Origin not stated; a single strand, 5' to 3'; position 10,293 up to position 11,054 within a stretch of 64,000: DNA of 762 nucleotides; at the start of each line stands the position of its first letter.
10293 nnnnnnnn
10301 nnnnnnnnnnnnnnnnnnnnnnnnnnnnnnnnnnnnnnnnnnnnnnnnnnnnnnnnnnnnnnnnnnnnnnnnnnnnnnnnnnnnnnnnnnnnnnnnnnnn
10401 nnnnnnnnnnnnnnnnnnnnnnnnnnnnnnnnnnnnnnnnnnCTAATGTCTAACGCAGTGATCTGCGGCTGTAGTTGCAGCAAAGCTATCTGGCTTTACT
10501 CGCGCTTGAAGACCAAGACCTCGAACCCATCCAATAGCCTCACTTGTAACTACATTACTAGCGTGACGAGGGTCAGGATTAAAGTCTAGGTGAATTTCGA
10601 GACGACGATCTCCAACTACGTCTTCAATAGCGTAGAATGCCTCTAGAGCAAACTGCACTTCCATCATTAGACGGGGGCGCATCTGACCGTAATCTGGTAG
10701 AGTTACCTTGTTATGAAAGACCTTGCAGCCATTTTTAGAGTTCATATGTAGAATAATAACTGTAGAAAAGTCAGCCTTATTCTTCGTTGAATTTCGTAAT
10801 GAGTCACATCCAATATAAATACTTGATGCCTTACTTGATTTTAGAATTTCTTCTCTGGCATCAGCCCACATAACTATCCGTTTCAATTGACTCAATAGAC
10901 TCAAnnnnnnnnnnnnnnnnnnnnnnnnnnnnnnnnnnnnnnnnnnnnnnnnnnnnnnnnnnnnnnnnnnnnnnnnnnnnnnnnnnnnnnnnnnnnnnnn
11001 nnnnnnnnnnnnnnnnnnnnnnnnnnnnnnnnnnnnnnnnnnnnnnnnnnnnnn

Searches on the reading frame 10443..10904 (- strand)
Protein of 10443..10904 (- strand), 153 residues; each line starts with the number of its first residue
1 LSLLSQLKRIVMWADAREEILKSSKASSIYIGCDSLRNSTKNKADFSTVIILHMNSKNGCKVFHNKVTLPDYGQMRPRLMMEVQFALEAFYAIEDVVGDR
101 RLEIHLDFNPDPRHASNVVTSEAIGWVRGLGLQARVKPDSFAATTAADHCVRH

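Call 39: search_protein_families(library=pfam, proteins=[window:10443-10904:-], max_evalue=0.01)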
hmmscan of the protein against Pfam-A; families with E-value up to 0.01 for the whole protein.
window:10443-10904:- (153 aa): 1 family
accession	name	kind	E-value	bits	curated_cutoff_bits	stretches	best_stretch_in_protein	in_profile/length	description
PF04308.18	RNaseH_like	-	1.5e-23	83.8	25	1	22-150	12-143/145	Ribonuclease H-like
